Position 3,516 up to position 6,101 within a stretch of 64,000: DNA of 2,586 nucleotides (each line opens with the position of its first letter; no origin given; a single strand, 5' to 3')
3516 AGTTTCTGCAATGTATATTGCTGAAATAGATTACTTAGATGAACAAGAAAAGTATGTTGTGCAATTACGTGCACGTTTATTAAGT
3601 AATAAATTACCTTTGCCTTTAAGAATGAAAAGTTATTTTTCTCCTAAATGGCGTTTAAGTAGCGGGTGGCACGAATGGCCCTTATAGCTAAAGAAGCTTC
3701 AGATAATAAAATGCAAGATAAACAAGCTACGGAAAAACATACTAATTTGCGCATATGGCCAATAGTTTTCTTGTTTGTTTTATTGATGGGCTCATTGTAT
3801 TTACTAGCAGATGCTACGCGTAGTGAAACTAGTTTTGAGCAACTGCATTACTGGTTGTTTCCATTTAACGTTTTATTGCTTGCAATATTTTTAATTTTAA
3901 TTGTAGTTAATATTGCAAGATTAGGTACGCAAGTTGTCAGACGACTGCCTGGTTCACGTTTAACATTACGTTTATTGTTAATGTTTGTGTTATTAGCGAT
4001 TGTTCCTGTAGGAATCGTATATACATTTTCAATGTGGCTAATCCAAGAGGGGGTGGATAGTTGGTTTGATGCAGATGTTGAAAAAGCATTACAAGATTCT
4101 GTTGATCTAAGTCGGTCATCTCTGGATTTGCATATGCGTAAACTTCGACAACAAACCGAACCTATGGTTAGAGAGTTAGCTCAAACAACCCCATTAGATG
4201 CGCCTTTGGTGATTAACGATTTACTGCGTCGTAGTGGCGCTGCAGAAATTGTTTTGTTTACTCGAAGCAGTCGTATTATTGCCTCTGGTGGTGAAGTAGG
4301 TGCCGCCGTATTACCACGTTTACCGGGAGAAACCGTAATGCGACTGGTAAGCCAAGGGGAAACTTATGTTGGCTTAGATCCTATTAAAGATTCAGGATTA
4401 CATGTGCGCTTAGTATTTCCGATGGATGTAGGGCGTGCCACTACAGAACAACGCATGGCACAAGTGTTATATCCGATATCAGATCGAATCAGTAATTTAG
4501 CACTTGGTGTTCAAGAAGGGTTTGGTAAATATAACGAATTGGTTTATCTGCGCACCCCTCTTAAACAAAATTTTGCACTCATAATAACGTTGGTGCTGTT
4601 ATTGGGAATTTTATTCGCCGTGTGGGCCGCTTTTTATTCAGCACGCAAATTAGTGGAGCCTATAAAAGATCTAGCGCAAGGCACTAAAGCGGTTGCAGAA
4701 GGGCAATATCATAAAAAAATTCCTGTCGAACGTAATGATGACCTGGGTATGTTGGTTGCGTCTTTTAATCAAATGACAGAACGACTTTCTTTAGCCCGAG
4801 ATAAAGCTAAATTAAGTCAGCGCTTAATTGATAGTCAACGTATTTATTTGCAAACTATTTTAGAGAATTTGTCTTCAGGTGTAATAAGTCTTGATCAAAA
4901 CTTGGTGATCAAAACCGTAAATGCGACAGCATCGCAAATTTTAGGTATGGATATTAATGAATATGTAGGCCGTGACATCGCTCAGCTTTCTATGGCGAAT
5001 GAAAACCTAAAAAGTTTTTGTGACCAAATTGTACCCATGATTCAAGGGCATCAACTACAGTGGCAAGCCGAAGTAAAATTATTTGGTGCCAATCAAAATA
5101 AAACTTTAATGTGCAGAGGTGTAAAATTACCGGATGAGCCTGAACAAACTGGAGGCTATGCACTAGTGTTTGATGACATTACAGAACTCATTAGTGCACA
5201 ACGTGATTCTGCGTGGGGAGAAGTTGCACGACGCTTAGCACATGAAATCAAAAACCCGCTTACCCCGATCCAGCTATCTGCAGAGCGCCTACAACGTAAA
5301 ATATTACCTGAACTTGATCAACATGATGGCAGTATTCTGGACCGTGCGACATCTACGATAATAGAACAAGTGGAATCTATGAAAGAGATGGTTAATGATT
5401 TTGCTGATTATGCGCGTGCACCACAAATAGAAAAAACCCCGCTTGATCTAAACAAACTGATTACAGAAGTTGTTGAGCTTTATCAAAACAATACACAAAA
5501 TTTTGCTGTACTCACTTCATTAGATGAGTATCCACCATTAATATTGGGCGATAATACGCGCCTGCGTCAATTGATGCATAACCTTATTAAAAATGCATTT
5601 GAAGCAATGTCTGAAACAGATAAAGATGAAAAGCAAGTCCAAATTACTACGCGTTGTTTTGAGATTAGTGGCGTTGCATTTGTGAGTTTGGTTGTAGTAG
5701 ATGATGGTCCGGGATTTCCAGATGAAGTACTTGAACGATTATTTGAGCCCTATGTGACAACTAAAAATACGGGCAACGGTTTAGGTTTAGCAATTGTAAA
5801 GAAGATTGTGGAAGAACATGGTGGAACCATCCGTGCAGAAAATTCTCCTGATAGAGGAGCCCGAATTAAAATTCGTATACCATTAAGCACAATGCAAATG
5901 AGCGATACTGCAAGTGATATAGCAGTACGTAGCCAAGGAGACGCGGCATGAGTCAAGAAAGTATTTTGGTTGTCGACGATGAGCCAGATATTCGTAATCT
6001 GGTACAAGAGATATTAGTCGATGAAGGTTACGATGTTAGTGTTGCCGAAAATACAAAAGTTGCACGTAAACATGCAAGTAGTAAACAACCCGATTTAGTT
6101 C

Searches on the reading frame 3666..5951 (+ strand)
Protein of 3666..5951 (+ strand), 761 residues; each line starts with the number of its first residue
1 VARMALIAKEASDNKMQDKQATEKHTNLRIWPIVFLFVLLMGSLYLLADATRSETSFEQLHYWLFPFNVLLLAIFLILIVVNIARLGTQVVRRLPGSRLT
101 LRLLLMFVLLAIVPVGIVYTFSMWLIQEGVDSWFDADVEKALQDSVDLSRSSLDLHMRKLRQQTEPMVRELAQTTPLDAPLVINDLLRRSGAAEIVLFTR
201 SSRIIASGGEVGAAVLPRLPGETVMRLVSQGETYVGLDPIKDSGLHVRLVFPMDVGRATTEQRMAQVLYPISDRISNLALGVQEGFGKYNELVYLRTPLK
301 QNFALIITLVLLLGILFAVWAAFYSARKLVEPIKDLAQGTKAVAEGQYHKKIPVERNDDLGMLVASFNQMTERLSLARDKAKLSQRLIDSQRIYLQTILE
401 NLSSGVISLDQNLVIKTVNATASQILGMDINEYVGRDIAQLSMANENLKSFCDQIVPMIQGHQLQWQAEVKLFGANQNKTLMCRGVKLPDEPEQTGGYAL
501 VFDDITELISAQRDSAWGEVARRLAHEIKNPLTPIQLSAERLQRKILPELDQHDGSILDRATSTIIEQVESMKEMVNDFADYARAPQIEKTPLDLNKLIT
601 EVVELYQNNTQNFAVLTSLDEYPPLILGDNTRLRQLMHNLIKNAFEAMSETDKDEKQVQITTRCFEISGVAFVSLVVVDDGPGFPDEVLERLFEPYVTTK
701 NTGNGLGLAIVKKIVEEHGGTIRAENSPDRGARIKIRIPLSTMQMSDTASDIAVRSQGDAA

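Call 88: search_protein_families(library=pfam, proteins=[window:3666-5951:+], max_evalue=0.001)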
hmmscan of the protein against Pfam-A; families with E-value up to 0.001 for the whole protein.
window:3666-5951:+ (761 aa): 9 families
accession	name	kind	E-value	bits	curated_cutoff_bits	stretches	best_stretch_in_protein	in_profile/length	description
PF02518.31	HATPase_c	-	3.8e-26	92.1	26.4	1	628-741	1-110/111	Histidine kinase-, DNA gyrase B-, and HSP90-like ATPase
PF00672.30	HAMP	-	8.7e-14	52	25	1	326-374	3-51/53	HAMP domain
PF00512.31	HisKA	-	9e-13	48.5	26.9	1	518-585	3-63/66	His Kinase A (phospho-acceptor) domain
PF19312.4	NtrY_N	-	5.1e-10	39.6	23.2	1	70-173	46-150/291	NtrY N-terminal region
PF13426.13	PAS_9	-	5e-07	30.4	27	1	405-507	3-103/103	PAS domain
PF08448.16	PAS_4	-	1.4e-06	28.9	23.1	1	399-507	1-107/110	PAS fold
PF00989.32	PAS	-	3e-05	24.4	22.6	1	395-442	3-50/113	PAS fold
PF14501.12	HATPase_c_5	-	0.00017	21.9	22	1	634-727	7-91/102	GHKL domain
PF13188.13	PAS_8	-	0.0007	19.9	21.8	0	395-439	3-48/65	PAS domain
